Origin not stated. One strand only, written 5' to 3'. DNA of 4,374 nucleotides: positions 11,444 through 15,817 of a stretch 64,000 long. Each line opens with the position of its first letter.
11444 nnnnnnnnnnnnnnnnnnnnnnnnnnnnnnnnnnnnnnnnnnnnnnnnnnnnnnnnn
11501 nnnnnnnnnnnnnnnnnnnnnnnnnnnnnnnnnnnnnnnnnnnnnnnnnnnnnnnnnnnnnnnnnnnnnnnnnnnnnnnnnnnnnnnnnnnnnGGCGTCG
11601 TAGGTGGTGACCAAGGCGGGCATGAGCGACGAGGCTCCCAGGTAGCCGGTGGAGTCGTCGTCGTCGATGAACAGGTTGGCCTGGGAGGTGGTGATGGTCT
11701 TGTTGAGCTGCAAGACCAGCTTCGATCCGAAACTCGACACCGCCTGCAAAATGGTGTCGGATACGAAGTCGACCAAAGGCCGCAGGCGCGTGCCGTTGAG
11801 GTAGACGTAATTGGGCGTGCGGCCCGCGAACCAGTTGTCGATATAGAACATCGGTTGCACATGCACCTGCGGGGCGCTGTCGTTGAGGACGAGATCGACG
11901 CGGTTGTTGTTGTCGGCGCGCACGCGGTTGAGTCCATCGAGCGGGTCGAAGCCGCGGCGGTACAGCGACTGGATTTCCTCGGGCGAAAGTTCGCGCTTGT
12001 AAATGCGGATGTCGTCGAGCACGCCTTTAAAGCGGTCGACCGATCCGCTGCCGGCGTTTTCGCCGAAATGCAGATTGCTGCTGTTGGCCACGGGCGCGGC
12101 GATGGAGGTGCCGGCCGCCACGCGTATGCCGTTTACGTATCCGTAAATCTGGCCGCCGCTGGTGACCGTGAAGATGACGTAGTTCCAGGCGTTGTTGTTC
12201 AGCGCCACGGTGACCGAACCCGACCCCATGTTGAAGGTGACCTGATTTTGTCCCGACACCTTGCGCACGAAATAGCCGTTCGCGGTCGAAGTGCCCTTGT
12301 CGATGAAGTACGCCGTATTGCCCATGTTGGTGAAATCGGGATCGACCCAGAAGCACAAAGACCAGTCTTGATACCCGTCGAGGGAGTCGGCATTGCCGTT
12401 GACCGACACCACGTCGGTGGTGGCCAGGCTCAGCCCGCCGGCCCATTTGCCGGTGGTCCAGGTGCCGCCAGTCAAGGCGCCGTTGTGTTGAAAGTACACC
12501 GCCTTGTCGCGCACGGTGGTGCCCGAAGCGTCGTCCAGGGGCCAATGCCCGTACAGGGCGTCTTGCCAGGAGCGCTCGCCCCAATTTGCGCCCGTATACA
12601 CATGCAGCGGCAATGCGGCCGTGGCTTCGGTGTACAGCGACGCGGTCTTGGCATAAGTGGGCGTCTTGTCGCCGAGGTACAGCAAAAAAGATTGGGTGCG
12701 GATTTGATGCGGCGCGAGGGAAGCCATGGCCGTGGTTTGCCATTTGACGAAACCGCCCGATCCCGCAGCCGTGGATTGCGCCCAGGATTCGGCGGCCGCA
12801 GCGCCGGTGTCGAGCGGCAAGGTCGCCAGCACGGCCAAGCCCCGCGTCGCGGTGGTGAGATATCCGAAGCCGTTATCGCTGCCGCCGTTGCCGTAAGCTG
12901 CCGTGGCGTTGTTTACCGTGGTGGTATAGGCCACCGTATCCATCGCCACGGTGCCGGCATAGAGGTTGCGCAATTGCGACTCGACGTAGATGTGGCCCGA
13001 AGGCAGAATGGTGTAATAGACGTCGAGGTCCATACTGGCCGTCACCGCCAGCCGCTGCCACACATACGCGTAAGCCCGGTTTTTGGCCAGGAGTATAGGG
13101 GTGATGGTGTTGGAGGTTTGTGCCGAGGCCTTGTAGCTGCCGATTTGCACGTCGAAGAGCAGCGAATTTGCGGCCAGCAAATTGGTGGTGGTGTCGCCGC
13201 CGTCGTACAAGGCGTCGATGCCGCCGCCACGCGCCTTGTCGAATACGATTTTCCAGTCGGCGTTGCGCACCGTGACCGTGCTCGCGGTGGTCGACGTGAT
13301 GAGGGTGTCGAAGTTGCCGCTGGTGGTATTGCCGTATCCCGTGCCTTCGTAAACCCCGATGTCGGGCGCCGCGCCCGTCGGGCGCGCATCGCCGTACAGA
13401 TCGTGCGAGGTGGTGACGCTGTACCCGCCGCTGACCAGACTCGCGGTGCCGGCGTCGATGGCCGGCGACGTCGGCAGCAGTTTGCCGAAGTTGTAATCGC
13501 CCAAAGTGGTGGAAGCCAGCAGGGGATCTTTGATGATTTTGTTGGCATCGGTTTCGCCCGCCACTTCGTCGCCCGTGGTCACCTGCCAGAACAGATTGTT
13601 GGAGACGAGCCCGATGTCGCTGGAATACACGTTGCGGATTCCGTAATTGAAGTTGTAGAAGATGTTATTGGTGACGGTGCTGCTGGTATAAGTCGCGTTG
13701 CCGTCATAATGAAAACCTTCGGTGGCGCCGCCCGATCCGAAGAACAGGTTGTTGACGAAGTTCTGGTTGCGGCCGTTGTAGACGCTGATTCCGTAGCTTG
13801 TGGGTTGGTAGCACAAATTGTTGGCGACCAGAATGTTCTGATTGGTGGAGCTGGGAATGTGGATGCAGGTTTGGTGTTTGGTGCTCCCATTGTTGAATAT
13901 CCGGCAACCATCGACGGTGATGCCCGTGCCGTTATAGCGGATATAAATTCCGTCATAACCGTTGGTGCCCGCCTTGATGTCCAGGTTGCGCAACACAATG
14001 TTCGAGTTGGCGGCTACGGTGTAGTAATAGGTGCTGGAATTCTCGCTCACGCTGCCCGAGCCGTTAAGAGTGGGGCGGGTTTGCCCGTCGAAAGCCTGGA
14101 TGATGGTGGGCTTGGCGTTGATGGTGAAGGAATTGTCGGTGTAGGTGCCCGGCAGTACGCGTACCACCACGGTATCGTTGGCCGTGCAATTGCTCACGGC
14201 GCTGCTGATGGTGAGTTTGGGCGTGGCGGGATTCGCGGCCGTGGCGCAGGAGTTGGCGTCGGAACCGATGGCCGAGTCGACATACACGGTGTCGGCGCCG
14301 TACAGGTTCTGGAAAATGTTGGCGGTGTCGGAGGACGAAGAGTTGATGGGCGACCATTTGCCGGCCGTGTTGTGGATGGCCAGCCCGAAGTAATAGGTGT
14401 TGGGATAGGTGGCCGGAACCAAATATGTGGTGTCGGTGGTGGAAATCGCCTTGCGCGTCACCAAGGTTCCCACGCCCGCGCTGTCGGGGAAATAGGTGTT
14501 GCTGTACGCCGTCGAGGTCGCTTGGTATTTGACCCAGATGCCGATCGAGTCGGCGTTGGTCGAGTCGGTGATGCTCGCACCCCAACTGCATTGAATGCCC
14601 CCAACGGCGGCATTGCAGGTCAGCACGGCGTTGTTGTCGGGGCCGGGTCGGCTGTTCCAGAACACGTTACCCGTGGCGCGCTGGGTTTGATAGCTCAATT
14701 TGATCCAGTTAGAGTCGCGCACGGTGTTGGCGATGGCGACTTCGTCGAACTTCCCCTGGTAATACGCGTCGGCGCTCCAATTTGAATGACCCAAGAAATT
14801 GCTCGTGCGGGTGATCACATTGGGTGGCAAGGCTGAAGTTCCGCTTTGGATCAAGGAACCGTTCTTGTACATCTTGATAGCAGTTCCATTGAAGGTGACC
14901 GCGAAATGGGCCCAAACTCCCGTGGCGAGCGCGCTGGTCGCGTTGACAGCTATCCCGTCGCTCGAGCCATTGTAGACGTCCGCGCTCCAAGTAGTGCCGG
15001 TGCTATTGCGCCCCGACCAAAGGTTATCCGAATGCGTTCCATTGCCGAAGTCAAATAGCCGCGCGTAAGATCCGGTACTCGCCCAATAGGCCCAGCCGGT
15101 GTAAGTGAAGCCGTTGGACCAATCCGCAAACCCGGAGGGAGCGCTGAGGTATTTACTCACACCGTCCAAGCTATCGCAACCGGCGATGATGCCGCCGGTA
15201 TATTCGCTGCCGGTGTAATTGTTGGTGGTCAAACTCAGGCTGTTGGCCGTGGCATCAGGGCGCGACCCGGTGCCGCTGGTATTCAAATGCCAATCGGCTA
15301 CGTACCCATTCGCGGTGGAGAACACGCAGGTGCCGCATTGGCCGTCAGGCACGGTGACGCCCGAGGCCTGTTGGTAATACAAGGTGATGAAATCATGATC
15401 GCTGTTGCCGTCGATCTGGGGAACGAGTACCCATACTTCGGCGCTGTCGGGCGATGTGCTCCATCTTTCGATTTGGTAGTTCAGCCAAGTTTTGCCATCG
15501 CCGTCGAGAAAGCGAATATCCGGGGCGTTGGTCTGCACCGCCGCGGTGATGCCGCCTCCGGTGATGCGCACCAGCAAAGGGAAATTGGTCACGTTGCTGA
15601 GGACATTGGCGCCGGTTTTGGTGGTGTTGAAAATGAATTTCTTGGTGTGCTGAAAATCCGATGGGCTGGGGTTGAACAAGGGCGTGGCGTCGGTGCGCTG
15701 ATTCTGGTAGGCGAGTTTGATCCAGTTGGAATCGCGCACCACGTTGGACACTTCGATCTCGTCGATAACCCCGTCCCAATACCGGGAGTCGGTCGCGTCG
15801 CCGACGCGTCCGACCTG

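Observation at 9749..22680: Giant T9SS-cargo surface protein built from about 6 DUF2341 modules interleaved with LamG lectin domains plus a pectate-lyase-like beta-helix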

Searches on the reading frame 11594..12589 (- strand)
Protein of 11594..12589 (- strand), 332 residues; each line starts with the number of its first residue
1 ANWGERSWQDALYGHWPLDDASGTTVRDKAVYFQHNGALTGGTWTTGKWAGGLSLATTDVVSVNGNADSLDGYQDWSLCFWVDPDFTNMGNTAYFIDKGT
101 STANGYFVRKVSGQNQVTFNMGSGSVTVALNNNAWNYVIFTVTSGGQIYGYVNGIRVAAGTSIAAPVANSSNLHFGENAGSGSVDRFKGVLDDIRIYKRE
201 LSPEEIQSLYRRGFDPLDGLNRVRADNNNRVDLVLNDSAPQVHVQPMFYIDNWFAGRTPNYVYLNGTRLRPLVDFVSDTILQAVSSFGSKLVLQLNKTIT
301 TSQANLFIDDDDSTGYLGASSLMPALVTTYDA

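Call 31: search_protein_families(library=pfam, proteins=[window:11594-12589:-], max_evalue=1)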
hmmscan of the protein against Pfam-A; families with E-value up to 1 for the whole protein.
seq(332 aa): 4 families
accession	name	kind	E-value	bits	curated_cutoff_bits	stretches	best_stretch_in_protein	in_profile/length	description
PF13385.13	Laminin_G_3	-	1.5e-22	80.8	27.6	1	58-207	4-151/151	Concanavalin A-like lectin/glucanases superfamily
PF04355.18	BamE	-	0.0093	16.2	23.2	1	114-139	18-43/71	Outer membrane protein assembly factor BamE domain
PF23981.1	DUF7305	-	0.011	16.1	27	1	97-171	40-119/185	Domain of unknown function (DUF7305)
PF14236.12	DruA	-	0.073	12.7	27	1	173-214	212-253/297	Druantia protein DruA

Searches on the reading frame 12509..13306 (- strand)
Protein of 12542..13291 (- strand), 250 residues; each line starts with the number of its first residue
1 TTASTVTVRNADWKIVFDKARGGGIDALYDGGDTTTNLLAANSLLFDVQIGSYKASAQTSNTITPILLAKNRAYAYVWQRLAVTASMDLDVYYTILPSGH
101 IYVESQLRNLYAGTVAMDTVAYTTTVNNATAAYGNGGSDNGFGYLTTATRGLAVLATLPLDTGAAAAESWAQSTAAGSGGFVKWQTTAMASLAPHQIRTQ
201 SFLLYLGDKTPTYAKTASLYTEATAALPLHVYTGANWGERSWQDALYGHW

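Call 31: search_protein_families(library=pfam, proteins=[window:12542-13291:-], max_evalue=1)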
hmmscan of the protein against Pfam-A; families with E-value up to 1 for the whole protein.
seq(250 aa): 0 families

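Call 58: search_solved_structures(query=A3, max_evalue=1)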
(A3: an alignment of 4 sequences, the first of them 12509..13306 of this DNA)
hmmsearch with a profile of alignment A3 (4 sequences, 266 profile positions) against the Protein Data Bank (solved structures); distinct sequences matched with E-value up to 1: 0.

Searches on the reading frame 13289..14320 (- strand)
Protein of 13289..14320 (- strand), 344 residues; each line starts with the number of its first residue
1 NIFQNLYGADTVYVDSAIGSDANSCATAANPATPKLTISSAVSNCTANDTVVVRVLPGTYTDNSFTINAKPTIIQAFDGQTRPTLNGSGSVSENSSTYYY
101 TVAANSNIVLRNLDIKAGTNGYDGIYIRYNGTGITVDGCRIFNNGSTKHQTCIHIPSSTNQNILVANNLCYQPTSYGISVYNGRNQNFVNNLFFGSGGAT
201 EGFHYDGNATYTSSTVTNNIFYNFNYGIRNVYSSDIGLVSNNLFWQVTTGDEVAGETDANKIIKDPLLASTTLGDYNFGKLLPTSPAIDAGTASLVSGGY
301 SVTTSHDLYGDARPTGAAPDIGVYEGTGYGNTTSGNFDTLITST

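Call 31: search_protein_families(library=pfam, proteins=[window:13289-14320:-], max_evalue=1)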
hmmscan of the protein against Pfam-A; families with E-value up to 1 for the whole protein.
seq(344 aa): 2 families
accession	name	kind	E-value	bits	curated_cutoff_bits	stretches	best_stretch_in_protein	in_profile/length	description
PF13229.12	Beta_helix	-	6.1e-07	29.6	25.9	1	101-242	27-157/158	Right handed beta helix region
PF01095.25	Pectinesterase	-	0.0076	15.5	27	1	37-125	14-108/298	Pectinesterase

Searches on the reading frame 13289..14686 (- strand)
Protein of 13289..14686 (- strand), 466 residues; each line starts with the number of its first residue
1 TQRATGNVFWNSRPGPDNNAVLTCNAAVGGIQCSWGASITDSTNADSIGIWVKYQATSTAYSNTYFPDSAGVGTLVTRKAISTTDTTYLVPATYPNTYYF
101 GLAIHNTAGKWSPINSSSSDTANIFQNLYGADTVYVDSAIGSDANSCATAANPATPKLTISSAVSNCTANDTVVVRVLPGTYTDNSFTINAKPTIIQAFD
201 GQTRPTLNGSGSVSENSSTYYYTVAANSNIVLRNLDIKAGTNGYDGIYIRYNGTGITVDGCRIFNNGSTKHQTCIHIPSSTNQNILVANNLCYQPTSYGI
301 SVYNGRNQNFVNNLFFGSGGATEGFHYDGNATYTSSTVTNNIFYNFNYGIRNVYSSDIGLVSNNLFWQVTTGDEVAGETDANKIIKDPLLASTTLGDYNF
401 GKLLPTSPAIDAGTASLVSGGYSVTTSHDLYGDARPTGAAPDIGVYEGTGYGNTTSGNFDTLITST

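Call 60: search_solved_structures(query=A5, max_evalue=1)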
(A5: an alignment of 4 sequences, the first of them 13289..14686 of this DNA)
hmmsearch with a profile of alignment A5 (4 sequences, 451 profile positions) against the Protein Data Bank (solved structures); distinct sequences matched with E-value up to 1: 0.

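Call 96: search_protein_families(library=pfam, alignment_id=A5, max_evalue=1)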
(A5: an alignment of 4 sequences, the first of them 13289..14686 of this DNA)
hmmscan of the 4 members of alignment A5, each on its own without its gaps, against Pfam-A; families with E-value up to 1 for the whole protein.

A. member 1, window:13289-14686:- (466 aa): 1 family
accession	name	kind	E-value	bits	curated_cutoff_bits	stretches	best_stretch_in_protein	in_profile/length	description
PF13229.12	Beta_helix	-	1.5e-06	28.3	25.9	1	223-364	27-157/158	Right handed beta helix region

B. families by the number of members that match (of 4 scanned): 5 families
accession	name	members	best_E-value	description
PF13229.12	Beta_helix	4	1.4e-06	Right handed beta helix region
PF05048.19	NosD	2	8.3e-06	Periplasmic copper-binding protein (NosD)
PF17161.10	DUF5123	1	0.0024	Domain of unknown function (DUF5123)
PF16984.11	Grp7_allergen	1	0.0076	Group 7 allergen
PF00909.26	Ammonium_transp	1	0.16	Ammonium Transporter Family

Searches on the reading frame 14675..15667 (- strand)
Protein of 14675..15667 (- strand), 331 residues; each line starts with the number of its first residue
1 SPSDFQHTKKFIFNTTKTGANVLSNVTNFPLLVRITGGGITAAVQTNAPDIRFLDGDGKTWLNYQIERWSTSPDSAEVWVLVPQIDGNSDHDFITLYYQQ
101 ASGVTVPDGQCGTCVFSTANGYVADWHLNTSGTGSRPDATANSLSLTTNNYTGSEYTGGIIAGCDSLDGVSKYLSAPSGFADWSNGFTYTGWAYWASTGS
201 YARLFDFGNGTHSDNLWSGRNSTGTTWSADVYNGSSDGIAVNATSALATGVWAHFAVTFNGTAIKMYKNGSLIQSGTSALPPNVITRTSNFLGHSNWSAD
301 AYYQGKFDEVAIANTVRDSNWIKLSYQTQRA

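Call 45: predict_structure(alignment_id=A1)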
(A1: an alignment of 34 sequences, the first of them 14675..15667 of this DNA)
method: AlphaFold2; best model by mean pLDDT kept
length: 331 residues; sequences in the alignment: 34
mean_pLDDT: 91.5   pTM: 0.91
mean pLDDT of the five models: 91.5, 91.3, 90.5, 90.6, 90.4
residues with pLDDT >= 90: 240; 70-90: 84; 50-70: 7; < 50: 0
segments of 3 or more residues with pLDDT < 50: none
pLDDT, mean of each block of 10 residues (from residue 1): 92 96 98 91 88 94 94 92 97 95 69 94 95 94 96 94 95 90 87 90 90 86 87 79 93 97 96 91 79 91 96 97 97 85
secondary structure, 60 per line:
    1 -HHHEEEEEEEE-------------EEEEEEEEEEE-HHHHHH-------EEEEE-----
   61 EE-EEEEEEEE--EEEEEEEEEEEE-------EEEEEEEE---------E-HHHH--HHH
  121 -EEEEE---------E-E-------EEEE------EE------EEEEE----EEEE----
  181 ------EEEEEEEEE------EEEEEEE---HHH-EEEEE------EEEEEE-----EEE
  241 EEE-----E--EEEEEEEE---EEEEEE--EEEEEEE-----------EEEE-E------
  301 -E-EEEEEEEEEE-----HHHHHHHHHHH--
elements in order: E5-12 E26-36 H38-43 E51-55 E64-71 E74-85 E93-100 H112-115 E122-126 E146-149 E164-168 E173-176 E187-195 E202-208 E216-220 E227-232 E238-243 E252-259 E263-268 E271-277 E289-292 E304-313 H319-329

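Call 50: fold_search(model_id=the predicted structure, library=pdb)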
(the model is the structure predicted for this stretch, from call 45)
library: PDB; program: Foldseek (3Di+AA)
matches with E <= 10: 1421; with E <= 0.001: 306
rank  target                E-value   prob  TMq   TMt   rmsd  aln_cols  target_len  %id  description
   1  5ho2                  2.8e-09  1.00  0.51  0.22  15.0       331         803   16  Crystal structure of AbnA (open conformation), a GH43 extracellular arabinanase from Geobacillus stearothermophilus (released 2017-02-01)
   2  5hon_A                5.6e-09  1.00  0.49  0.75   3.7       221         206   20  Structure of Domain 4 of AbnA, a GH43 extracellular arabinanase from Geobacillus stearothermophilus, in complex with a (released 2017-02-01)
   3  5hp6                  8.5e-09  1.00  0.44  0.19  16.9       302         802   16  Structure of AbnA, a GH43 extracellular arabinanase from Geobacillus stearothermophilus (a new conformational state) (released 2017-02-01)
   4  1s0i_A                1.6e-08  1.00  0.45  0.26  15.6       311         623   11  Trypanosoma cruzi trans-sialidase in complex with sialyl-lactose (Michaelis complex) (released 2004-05-18)
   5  3b69                  2.9e-08  1.00  0.47  0.27  15.4       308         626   10  T cruzi Trans-sialidase complex with benzoylated NANA derivative (released 2008-05-13)
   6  1ms1_A                2.9e-08  1.00  0.48  0.27  16.4       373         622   13  Monoclinic form of Trypanosoma cruzi trans-sialidase, in complex with 3-deoxy-2,3-dehydro-N-acetylneuraminic acid (DAN (released 2003-03-25)
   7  1ms5_B                4.4e-08  1.00  0.48  0.27  15.8       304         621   13  Triclinic form of Trypanosoma cruzi trans-sialidase, soaked with N-acetylneuraminyl-a-2,3-thio-galactoside (NA-S-Gal) (released 2003-03-25)
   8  3opz_A                5.5e-08  1.00  0.46  0.26  16.0       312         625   10  Crystal structure of trans-sialidase in complex with the Fab fragment of a neutralizing monoclonal IgG antibody (released 2011-11-09)
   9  5ho0                  5.5e-08  1.00  0.46  0.20  15.5       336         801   16  Crystal structure of AbnA (closed conformation), a GH43 extracellular arabinanase from Geobacillus stearothermophilus (released 2017-02-01)
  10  1ms9_A                6.1e-08  1.00  0.45  0.26  13.7       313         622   10  Triclinic form of Trypanosoma cruzi trans-sialidase, in complex with lactose (released 2003-03-25)
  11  1ms8_A                8.4e-08  1.00  0.44  0.25  14.9       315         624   11  Triclinic form of Trypanosoma cruzi trans-sialidase, in complex with 3-deoxy-2,3-dehydro-N-acetylneuraminic acid (DANA (released 2003-03-25)
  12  3pjq_A                9.3e-08  1.00  0.46  0.26  13.4       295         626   11  Trypanosoma cruzi trans-sialidase-like inactive isoform (including the natural mutation Tyr342His) in complex with lac (released 2011-06-08)
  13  1ms0_A                9.3e-08  1.00  0.47  0.26  15.7       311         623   10  Monoclinic form of Trypanosoma cruzi trans-sialidase, in complex with 3-deoxy-2,3-dehydro-N-acetylneuraminic acid (DAN (released 2003-03-25)
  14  1ms5_A                1.4e-07  1.00  0.45  0.26  15.6       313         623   10  Triclinic form of Trypanosoma cruzi trans-sialidase, soaked with N-acetylneuraminyl-a-2,3-thio-galactoside (NA-S-Gal) (released 2003-03-25)
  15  7by5                  1.5e-07  1.00  0.50  0.14   4.0       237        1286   13  Tetanus neurotoxin mutant-(H233A/E234Q/H237A/Y375F) (released 2021-02-17)
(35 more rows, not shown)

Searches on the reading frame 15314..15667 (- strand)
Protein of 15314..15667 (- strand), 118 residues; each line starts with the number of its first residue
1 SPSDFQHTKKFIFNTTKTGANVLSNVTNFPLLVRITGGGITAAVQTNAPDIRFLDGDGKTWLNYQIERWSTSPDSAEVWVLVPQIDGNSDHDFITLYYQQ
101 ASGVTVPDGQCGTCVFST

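Call 57: search_solved_structures(query=A2, max_evalue=1)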
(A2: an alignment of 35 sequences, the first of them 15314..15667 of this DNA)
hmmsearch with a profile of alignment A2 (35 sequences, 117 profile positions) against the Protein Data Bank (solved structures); distinct sequences matched with E-value up to 1: 10.
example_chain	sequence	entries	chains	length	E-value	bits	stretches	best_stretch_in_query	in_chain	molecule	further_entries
4gpm_A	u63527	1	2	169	0.0089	19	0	41-70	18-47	Engineered Protein OR264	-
5kba_A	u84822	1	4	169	0.063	16.2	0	41-69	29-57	Designed protein ANK1C2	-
4hqd_A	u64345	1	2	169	0.08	15.9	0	41-67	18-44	Engineered Protein OR265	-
7zy9_A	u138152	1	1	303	0.46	13.4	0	91-112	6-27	Endochitinase 33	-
3teb_A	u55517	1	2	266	0.47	13.4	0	70-105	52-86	Endonuclease/exonuclease/phosphatase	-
7zya_A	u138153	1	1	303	0.49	13.4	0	91-112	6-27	Endochitinase 33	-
5hs0_A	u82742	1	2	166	0.51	13.3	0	47-69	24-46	Ankyrin domain protein ank1C4_7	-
6yqx_A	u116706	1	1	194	0.68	12.9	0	38-70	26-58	de novo designed TIM barrel DeNovoTIM13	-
9s60_B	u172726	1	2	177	0.72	12.8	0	18-70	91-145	DARPin 4m3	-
6ddm_C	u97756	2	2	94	0.97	12.4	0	51-106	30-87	MHC class I polypeptide-related sequence A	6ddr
